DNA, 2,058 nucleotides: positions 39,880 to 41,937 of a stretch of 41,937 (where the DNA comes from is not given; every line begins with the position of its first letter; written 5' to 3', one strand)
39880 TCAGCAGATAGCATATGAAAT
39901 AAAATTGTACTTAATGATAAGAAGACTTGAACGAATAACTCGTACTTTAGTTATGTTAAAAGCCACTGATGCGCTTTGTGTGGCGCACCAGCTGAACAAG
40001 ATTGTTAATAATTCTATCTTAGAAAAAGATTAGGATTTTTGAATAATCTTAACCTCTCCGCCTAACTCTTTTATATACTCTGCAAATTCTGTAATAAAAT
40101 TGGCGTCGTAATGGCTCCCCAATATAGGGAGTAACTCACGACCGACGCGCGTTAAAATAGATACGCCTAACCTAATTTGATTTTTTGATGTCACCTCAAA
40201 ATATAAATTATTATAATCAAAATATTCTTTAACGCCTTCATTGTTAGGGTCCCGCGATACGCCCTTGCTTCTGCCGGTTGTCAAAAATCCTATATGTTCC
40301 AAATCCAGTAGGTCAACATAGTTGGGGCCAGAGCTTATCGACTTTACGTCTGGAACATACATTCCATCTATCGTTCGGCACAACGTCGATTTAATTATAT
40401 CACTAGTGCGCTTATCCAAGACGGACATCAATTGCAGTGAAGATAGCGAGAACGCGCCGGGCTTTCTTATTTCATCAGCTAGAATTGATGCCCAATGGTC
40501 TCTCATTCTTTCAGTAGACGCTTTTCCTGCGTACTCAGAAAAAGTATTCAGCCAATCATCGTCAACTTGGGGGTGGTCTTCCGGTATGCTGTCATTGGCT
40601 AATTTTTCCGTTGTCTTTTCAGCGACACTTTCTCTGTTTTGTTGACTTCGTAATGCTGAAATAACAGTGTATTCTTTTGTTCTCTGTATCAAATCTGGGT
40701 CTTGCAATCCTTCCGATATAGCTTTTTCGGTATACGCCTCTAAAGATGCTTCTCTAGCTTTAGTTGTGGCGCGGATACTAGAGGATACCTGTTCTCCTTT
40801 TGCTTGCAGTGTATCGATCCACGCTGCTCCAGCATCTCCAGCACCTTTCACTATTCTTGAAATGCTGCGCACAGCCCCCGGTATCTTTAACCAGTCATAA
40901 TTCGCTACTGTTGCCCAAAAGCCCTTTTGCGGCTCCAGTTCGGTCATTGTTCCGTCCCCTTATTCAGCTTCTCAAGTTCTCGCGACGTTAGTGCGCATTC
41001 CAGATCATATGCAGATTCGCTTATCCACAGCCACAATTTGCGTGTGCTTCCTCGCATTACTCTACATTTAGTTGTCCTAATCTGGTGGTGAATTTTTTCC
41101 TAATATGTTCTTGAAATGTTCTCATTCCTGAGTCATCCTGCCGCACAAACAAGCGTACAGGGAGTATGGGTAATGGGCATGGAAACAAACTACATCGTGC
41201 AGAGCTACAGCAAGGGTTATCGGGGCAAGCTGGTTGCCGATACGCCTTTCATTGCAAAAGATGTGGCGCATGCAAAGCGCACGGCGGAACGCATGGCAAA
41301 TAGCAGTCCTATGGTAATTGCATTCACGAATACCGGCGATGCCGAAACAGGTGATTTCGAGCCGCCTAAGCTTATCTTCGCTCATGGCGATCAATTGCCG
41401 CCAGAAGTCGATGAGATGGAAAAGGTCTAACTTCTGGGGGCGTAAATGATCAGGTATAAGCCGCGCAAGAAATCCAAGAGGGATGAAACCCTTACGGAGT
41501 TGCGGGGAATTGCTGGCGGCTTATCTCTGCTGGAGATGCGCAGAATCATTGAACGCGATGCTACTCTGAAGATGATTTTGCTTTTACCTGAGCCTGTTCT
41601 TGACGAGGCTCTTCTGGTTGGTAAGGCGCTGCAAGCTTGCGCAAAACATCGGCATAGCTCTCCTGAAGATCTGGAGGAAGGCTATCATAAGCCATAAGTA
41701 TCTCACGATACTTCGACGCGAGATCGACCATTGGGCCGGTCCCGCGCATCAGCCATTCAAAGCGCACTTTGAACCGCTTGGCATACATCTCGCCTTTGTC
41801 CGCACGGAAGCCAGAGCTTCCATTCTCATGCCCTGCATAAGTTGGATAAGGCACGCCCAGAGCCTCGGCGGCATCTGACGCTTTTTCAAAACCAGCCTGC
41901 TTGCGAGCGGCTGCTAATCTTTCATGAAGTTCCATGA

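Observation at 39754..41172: AT-rich immunity-region moron: DUF2806-family protein with a coupled 37-aa ORF and its own terminator, a candidate prophage-encoded exclusion/defence module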

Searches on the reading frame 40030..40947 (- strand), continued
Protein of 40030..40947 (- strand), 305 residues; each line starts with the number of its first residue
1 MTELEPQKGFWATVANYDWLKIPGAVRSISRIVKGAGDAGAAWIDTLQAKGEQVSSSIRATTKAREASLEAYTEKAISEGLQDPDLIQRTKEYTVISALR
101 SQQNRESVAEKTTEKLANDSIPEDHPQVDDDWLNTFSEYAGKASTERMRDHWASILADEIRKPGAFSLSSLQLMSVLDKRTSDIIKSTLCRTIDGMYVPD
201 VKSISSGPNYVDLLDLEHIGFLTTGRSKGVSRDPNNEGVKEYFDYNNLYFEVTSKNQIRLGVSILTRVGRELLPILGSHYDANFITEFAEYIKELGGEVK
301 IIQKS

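Call 64: find_encoding_contigs(protein=P0006, flank=7000, max_places=2)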
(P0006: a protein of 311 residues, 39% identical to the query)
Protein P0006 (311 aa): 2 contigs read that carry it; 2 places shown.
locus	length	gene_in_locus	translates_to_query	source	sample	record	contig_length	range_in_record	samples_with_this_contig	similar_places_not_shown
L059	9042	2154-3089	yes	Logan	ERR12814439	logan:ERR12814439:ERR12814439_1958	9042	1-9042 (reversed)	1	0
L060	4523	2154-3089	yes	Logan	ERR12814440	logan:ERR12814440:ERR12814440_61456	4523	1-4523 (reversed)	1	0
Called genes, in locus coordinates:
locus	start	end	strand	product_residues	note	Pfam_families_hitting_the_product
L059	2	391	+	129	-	?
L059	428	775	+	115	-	-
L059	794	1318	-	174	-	PF01381:HTH_3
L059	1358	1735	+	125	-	PF00126:HTH_1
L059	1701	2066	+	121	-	-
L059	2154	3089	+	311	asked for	PF10987:DUF2806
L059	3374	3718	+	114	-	-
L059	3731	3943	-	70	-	-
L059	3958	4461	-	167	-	-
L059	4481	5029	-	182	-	-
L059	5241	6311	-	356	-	PF00589:Phage_integrase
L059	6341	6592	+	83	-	-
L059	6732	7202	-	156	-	-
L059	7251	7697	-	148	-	-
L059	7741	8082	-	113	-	-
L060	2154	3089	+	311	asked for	PF10987:DUF2806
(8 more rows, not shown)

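Call 65: find_encoding_contigs(protein=P0005, flank=7000, max_places=2)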
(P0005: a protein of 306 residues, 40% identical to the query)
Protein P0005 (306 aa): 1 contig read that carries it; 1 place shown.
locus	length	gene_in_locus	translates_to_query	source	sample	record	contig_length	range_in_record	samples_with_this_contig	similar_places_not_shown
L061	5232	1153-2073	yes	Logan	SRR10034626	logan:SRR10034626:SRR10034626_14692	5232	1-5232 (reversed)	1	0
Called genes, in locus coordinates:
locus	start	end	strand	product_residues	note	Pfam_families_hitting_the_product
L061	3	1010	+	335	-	?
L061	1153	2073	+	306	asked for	PF10987:DUF2806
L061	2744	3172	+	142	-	-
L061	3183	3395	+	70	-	-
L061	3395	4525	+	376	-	PF12684:DUF3799, PF02037:SAP (faint)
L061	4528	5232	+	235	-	?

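Call 69: find_related_loci(query=A6, collection=metagenome_contigs, flank=5000)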
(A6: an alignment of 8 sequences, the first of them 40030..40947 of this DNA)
Query A6 (305 aa) in metagenome_contigs; peptide patterns used: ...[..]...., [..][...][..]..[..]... (x = any residue, [..] = any of these).
281 stretches matched a pattern; 52 encode a relative of the query (tblastn E <= 1e-3); 52 distinct loci.
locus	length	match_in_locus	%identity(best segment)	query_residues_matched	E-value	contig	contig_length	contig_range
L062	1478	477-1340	39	6-297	1e-64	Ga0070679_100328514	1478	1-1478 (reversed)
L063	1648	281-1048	37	14-273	3e-55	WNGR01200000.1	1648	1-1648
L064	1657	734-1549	37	5-276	1e-55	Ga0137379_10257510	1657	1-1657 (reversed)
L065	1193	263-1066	38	22-290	5e-51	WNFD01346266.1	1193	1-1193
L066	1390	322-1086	34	22-275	3e-48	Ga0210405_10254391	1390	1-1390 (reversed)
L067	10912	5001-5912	41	3-304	1e-74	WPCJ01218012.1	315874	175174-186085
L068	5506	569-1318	35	25-280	6e-42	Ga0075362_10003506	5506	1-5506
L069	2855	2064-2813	34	25-277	7e-37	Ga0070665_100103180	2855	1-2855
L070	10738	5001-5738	35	25-276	2e-36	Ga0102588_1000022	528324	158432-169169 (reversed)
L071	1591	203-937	35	25-272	1e-35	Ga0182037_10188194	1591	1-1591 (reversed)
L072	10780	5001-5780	31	28-289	2e-34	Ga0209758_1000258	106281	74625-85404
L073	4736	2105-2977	30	18-305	8e-34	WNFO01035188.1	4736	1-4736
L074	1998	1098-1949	32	3-296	2e-33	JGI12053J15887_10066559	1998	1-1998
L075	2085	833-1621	31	28-290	5e-33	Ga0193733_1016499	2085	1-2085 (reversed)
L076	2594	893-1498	36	86-277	3e-32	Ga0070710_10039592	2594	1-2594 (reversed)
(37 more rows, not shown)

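Call 79: find_related_loci(query=L003:8989-9387:+, collection=viral_contigs, flank=5000)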
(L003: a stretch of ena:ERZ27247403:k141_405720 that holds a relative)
Query L003:8989-9387:+ (132 aa) in viral_contigs; peptide patterns used: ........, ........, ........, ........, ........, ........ (x = any residue, [..] = any of these).
32 stretches matched a pattern; 10 encode a relative of the query (tblastn E <= 1e-3); 10 distinct loci.
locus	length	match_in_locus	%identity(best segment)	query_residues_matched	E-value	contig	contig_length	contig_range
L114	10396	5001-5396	96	1-132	2e-84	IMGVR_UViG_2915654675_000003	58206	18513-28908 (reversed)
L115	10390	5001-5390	97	3-132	1e-83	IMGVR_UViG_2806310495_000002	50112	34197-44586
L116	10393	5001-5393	82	2-132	9e-71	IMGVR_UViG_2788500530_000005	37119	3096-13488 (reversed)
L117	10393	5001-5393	82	2-132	9e-71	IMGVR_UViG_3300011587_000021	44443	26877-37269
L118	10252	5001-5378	84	7-132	2e-70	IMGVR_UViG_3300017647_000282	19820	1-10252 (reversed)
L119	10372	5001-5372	76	9-132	4e-63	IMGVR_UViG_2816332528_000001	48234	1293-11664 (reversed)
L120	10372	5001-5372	74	9-132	2e-61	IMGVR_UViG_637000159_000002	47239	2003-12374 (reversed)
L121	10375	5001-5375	80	8-132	1e-59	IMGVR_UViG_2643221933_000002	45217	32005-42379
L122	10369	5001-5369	73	8-130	2e-59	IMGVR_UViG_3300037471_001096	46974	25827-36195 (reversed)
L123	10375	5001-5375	79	8-132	1e-53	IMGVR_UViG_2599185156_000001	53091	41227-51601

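Call 92: search_protein_families(library=pfam, proteins=[L022:2208-3248:-, L030:6737-7462:-, L036:6935-7666:-, L035:6916-7944:-, L040:6899-8932:-, L061:3-1010:+, L007:6590-6853:+, L007:7621-7926:+, L115:7241-7489:+], max_evalue=0.001)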
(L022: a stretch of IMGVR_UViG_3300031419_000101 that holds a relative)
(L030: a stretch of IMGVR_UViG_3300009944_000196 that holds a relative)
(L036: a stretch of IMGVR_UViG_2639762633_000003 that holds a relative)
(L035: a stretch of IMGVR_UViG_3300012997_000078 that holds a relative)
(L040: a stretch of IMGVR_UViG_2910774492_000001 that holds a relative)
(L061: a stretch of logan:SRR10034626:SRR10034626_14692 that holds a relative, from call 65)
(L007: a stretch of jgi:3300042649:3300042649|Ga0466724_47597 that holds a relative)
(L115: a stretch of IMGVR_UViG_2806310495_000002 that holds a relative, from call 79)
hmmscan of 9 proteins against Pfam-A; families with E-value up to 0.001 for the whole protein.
L022:2208-3248:- (346 aa): 1 family
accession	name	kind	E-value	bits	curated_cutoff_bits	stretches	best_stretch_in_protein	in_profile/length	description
PF04860.17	Phage_portal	-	5.6e-15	55.8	39.1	1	97-331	52-276/321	Phage portal protein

L030:6737-7462:- (241 aa): 1 family
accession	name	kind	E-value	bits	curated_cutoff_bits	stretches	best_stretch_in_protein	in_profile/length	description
PF00717.28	Peptidase_S24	-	1.6e-22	79.9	23.3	1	115-235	1-116/116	Peptidase S24-like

L036:6935-7666:- (243 aa): 1 family
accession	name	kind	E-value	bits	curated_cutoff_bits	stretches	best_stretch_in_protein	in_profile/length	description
PF00717.28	Peptidase_S24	-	1.9e-24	86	23.3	1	115-237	1-116/116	Peptidase S24-like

L035:6916-7944:- (342 aa): 1 family
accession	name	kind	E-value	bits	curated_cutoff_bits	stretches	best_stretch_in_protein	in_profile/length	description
PF04860.17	Phage_portal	-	1.5e-20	74.1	39.1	1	92-329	45-275/321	Phage portal protein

L040:6899-8932:- (677 aa): 2 families
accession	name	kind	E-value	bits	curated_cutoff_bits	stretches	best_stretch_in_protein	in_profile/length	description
PF05840.19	Phage_GPA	-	2.2e-107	359.2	31.4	1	131-453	4-321/321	Bacteriophage replication gene A protein (GPA)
PF23343.2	REP_ORF2-G2P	-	7.1e-06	26.7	27.8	1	352-449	19-98/99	Replication-associated protein ORF2/G2P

L061:3-1010:+ (335 aa): 2 families
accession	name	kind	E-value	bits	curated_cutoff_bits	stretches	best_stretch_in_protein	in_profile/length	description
PF04471.18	Mrr_cat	-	2.7e-33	115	21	1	199-315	2-115/115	Restriction endonuclease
PF22722.2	NA-iREase1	-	1.9e-08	34.7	27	1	215-299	6-89/106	NACHT-associated inactive Restriction Endonuclease 1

L007:6590-6853:+ (87 aa): 0 families

L007:7621-7926:+ (101 aa): 0 families

L115:7241-7489:+ (82 aa): 0 families

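Call 96: search_protein_families(library=phrogs, alignment_id=A3, max_evalue=0.01)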
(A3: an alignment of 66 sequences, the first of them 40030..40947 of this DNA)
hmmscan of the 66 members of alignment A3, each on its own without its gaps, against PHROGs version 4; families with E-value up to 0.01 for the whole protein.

A. member 1, window:40030-40947:- (305 aa): 0 families

B. families by the number of members that match (of 66 scanned): 1 family
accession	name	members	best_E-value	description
phrog_2232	-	1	3e-05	-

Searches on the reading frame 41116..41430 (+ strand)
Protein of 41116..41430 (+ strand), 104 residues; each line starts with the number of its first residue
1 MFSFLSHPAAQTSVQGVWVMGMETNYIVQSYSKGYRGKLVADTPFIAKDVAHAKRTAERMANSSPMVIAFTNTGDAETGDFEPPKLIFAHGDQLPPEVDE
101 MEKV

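Call 4: search_protein_families(library=pfam, proteins=[window:41116-41430:+], max_evalue=0.1)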
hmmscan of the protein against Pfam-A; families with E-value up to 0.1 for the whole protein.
window:41116-41430:+ (104 aa): 0 families

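Call 5: search_protein_families(library=padloc, proteins=[window:41116-41430:+], max_evalue=0.1)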
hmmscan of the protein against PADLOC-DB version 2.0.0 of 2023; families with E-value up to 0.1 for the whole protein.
window:41116-41430:+ (104 aa): 1 family
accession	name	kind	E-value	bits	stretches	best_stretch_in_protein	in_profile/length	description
PDLC02741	PbeC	-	0.03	10.8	1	33-74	579-620/644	PbeC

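Call 6: search_protein_families(library=phrogs, proteins=[window:41116-41430:+], max_evalue=0.01)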
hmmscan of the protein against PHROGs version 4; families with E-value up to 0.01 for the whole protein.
window:41116-41430:+ (104 aa): 0 families

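Call 7: search_protein_families(library=ncbifam, proteins=[window:41116-41430:+], max_evalue=0.1)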
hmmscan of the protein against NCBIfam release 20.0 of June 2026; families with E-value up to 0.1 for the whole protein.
window:41116-41430:+ (104 aa): 0 families

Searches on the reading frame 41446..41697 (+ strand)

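Call 4: search_protein_families(library=pfam, proteins=[window:41446-41697:+], max_evalue=0.1)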
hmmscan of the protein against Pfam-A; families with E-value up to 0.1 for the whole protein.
window:41446-41697:+ (83 aa): 0 families

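Call 5: search_protein_families(library=padloc, proteins=[window:41446-41697:+], max_evalue=0.1)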
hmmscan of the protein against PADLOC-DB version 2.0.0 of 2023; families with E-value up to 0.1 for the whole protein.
window:41446-41697:+ (83 aa): 0 families

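Call 6: search_protein_families(library=phrogs, proteins=[window:41446-41697:+], max_evalue=0.01)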
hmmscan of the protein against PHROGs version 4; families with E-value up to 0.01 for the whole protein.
window:41446-41697:+ (83 aa): 1 family
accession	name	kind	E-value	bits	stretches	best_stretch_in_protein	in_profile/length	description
phrog_32610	-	unknown function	0.00013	22.8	1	1-40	1-40/76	-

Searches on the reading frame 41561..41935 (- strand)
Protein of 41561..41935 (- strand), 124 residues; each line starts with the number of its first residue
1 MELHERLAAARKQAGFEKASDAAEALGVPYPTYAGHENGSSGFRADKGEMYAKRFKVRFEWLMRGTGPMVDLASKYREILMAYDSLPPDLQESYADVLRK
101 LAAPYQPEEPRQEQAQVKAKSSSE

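Call 4: search_protein_families(library=pfam, proteins=[window:41561-41935:-], max_evalue=0.1)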
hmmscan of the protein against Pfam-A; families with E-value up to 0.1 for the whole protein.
window:41561-41935:- (124 aa): 4 families
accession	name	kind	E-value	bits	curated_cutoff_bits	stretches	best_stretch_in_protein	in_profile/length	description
PF01381.28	HTH_3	-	0.00048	20.6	23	1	7-62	1-55/55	Helix-turn-helix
PF12844.13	HTH_19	-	0.0087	16.4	30.2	1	5-67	2-63/64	Helix-turn-helix domain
PF05235.19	CHAD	-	0.021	15.2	25.6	1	53-111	53-111/228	CHAD domain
PF13560.12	HTH_31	-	0.042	14.6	27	0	5-42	4-40/64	Helix-turn-helix domain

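Call 6: search_protein_families(library=phrogs, proteins=[window:41561-41935:-], max_evalue=0.01)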
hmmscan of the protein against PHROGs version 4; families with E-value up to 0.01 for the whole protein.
window:41561-41935:- (124 aa): 4 families
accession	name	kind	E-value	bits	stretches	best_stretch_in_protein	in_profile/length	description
phrog_2328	-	transcription regulation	3.8e-10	40.6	1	3-70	16-82/128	transcriptional repressor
phrog_4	-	transcription regulation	2.4e-09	37.6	1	1-86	135-205/400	transcriptional repressor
phrog_8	-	transcription regulation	3.4e-07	31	1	2-96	161-247/346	transcriptional regulator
phrog_2967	-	transcription regulation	1.5e-05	25.7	1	2-81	10-88/225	transcriptional regulator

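Call 7: search_protein_families(library=ncbifam, proteins=[window:41561-41935:-], max_evalue=0.1)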
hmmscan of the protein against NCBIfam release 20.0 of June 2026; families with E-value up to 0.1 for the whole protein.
window:41561-41935:- (124 aa): 1 family
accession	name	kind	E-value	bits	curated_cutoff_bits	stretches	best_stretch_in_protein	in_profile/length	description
NF041951.1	phage_RstR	subfamily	0.00011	22.4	80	1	1-99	1-97/108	RstR family transcriptional repressor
